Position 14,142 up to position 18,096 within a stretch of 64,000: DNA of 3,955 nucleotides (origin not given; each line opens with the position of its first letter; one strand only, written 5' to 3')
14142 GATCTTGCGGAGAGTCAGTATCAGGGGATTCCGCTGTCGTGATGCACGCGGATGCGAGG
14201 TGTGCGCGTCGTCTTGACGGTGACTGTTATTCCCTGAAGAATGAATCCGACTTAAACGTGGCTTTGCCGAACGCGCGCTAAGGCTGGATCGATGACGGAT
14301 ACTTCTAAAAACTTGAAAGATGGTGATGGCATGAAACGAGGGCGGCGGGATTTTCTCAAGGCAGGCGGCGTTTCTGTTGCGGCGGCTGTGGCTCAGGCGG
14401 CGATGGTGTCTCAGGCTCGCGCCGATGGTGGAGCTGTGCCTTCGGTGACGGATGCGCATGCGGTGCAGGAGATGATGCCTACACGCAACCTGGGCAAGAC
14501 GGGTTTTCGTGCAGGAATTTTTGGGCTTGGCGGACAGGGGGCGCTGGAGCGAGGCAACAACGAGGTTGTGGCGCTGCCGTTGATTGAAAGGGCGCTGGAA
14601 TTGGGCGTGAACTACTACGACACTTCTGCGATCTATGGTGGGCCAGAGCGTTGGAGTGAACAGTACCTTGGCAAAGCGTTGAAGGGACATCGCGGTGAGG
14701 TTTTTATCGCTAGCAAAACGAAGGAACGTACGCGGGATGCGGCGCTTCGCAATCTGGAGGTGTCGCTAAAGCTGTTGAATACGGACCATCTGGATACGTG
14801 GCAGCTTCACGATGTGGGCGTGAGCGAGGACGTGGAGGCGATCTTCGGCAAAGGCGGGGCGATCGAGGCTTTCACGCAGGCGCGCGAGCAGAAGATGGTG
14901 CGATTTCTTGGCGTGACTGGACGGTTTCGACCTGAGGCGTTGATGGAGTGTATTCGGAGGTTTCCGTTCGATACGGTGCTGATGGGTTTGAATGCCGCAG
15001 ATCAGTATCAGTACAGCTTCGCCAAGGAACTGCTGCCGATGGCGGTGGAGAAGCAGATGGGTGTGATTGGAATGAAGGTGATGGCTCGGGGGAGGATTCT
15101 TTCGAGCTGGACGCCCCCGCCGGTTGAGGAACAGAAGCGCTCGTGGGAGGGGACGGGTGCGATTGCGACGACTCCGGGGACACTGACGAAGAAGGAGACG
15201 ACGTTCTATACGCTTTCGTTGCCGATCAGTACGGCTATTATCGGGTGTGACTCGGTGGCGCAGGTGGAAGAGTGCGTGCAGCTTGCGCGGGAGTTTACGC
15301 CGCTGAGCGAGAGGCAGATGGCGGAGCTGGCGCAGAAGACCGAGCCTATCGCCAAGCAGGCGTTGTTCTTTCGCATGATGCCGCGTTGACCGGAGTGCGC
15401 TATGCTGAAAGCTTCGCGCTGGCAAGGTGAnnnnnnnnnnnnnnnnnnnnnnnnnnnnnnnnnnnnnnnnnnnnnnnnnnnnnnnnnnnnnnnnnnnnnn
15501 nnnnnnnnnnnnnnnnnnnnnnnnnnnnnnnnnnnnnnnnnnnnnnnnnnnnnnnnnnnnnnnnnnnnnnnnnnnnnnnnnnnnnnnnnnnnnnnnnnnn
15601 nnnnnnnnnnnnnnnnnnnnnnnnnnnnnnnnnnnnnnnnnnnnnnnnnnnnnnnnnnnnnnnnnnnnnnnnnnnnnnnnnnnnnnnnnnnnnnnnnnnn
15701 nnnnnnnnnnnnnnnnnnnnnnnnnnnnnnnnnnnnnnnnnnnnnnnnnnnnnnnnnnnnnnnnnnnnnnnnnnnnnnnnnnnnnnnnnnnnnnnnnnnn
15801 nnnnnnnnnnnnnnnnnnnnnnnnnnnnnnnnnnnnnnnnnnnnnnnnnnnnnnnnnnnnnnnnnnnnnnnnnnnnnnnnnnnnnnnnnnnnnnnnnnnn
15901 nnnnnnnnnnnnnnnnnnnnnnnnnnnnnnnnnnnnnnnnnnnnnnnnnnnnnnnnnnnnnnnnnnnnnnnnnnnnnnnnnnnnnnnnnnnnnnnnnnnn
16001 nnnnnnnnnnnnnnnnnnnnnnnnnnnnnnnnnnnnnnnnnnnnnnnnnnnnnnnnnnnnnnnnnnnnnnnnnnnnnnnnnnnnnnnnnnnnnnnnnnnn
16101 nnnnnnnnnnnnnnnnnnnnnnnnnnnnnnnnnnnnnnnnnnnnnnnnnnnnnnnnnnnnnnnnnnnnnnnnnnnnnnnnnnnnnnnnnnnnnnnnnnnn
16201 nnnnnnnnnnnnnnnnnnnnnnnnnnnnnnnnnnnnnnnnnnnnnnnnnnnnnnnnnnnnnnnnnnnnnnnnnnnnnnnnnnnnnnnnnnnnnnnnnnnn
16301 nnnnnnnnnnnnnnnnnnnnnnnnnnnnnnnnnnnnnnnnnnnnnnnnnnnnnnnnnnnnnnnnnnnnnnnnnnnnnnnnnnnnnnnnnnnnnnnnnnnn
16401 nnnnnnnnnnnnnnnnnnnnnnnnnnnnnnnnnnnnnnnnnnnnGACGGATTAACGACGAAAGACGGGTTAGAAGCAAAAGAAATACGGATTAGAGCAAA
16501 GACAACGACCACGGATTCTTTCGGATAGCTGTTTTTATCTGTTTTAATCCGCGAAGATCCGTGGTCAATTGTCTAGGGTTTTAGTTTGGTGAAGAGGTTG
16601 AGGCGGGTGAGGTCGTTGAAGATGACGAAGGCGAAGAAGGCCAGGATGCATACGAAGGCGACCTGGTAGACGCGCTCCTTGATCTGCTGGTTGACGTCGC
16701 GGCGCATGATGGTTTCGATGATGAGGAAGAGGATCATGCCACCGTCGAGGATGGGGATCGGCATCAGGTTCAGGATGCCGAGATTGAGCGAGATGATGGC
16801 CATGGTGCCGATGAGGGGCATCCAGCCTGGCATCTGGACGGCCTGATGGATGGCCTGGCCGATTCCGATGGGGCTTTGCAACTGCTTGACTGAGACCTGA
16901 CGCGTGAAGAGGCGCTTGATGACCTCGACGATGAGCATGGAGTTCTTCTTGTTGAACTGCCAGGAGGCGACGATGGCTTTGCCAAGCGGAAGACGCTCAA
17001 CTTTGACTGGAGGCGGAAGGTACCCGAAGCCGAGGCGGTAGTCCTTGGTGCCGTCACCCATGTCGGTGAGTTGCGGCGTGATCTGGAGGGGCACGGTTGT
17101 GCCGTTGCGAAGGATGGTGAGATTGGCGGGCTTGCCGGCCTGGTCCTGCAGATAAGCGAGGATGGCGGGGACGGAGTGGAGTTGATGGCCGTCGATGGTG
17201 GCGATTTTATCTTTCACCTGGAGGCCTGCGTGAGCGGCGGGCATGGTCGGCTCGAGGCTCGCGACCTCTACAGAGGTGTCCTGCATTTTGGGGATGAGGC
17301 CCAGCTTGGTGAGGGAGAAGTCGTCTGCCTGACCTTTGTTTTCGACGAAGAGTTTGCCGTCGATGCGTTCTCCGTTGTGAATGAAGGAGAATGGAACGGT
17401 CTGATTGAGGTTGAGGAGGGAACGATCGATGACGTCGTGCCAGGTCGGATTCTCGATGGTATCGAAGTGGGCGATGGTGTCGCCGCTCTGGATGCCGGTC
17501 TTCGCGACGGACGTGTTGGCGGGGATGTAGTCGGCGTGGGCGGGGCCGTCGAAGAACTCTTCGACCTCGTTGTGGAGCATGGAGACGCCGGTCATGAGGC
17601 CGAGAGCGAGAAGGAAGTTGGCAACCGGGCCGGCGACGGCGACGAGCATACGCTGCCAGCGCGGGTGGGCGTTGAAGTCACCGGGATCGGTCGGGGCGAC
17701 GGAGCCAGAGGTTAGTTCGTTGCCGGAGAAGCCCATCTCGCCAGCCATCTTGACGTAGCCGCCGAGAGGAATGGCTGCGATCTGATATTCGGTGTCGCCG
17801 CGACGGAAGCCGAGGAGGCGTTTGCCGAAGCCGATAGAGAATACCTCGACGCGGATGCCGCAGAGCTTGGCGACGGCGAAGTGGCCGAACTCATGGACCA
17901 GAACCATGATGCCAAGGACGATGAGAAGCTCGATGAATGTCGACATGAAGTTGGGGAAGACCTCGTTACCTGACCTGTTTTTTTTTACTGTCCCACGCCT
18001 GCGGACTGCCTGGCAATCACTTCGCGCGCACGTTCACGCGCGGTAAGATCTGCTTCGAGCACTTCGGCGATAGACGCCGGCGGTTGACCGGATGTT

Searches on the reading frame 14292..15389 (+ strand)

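Call 87: search_protein_families(library=pfam, max_evalue=0.00001, proteins=[window:14292-15389:+])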
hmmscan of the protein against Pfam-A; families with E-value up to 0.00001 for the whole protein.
window:14292-15389:+ (365 aa): 1 family
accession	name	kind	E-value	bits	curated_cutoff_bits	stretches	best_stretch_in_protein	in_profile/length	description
PF00248.27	Aldo_ket_red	-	2.7e-25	89.5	24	1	77-349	4-289/291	Aldo/keto reductase family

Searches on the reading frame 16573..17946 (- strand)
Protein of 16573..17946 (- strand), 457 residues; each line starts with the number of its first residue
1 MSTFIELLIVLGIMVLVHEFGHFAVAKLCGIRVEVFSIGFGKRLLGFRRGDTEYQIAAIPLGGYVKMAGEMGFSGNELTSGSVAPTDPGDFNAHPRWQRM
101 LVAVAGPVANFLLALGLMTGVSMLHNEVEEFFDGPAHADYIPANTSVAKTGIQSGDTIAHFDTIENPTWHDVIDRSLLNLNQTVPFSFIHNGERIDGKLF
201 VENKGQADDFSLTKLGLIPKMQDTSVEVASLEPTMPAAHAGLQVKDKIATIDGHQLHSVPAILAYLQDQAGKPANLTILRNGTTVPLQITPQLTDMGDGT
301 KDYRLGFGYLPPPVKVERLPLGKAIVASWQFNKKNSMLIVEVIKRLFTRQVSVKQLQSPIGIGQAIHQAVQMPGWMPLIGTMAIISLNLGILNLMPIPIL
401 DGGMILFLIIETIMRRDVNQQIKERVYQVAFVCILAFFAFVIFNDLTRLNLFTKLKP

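Call 87: search_protein_families(library=pfam, max_evalue=0.00001, proteins=[window:16573-17946:-])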
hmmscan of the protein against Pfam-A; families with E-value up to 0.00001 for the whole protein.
window:16573-17946:- (457 aa): 3 families
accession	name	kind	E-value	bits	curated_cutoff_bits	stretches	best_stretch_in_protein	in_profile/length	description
PF02163.28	Peptidase_M50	-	2.8e-64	216.9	27.2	1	7-436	2-220/221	Peptidase family M50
PF13180.12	PDZ_2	-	4e-12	46.7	27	1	215-289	3-78/80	PDZ domain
PF17820.7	PDZ_6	-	6.1e-09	35.9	27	1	228-280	2-54/54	PDZ domain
